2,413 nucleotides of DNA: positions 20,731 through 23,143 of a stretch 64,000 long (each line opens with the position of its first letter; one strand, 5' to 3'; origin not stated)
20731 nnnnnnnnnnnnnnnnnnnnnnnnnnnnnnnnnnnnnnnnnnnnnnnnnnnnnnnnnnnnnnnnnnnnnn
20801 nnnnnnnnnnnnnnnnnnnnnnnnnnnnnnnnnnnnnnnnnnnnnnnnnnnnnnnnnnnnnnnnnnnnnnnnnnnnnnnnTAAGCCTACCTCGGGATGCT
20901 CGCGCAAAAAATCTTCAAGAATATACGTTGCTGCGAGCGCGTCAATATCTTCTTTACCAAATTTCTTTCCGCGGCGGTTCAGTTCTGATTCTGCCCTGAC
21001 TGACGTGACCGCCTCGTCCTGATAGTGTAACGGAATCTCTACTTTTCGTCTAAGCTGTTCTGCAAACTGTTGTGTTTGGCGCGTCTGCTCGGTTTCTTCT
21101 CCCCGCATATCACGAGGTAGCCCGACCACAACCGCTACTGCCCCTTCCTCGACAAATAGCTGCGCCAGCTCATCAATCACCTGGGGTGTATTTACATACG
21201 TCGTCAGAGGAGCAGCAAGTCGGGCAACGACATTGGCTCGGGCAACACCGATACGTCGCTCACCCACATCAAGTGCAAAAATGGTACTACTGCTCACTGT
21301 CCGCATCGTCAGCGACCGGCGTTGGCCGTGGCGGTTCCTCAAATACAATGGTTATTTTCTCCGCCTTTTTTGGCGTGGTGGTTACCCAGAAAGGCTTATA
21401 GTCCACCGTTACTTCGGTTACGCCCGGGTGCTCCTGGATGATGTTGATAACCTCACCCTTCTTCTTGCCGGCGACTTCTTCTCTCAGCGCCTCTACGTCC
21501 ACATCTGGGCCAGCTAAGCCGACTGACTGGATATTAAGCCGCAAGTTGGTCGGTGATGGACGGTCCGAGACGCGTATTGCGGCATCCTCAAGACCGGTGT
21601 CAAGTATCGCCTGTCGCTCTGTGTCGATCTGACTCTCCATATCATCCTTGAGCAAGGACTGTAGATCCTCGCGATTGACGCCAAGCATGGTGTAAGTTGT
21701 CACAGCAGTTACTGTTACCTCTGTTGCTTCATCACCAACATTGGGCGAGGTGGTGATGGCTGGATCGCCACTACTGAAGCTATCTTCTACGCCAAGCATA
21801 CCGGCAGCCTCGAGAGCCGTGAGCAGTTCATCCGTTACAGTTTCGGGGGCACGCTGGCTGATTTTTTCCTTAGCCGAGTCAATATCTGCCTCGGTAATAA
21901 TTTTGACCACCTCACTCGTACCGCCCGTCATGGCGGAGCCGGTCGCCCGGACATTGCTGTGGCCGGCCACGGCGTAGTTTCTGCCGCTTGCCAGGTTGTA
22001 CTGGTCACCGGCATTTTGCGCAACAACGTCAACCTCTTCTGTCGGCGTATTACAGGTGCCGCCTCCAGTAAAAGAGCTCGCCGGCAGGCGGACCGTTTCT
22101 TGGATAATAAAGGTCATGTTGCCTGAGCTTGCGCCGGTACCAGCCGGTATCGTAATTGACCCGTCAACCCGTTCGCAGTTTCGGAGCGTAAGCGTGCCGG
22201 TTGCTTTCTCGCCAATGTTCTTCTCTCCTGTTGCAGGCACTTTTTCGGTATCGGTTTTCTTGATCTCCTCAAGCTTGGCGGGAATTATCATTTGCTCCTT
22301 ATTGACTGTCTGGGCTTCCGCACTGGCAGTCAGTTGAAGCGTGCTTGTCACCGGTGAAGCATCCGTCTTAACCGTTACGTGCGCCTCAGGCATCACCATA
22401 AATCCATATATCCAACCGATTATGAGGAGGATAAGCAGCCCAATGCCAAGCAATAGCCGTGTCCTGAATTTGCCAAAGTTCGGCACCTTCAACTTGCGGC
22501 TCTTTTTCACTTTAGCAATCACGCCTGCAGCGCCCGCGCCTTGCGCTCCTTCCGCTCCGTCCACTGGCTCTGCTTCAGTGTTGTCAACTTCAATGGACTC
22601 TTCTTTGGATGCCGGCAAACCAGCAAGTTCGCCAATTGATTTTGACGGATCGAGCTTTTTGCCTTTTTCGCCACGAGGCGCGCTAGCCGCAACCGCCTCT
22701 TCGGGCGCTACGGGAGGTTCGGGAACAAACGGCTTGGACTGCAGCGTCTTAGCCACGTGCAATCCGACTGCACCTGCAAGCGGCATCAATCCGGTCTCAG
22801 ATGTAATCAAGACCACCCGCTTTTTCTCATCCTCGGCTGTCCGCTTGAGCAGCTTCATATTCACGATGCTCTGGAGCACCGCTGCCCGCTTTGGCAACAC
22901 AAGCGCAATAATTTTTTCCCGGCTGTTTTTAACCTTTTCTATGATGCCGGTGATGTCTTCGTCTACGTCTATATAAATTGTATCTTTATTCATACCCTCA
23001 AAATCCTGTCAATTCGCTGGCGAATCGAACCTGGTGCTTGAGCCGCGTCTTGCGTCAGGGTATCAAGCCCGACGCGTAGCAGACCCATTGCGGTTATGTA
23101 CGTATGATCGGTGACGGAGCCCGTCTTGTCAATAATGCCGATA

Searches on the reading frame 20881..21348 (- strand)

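Call 15: search_protein_families(library=pfam, proteins=[window:20881-21348:-], max_evalue=0.001)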
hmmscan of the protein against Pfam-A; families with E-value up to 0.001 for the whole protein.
window:20881-21348:- (156 aa): 1 family
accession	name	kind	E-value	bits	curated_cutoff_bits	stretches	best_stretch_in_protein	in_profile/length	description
PF03652.20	RuvX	-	8.9e-34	117.2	29.2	1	22-149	2-133/134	Holliday junction resolvase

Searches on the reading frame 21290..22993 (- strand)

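Call 15: search_protein_families(library=pfam, proteins=[window:21290-22993:-], max_evalue=0.001)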
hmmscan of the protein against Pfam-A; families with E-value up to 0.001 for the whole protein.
window:21290-22993:- (568 aa): 0 families

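Call 60: search_protein_families(library=pfam, proteins=[window:21290-22993:-], max_evalue=1)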
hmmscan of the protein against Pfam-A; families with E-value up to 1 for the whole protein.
window:21290-22993:- (568 aa): 1 family
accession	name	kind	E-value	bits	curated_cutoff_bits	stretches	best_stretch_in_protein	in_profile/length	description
PF05696.16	DUF826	-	0.21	12.2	25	1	441-468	23-50/75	Protein of unknown function (DUF826)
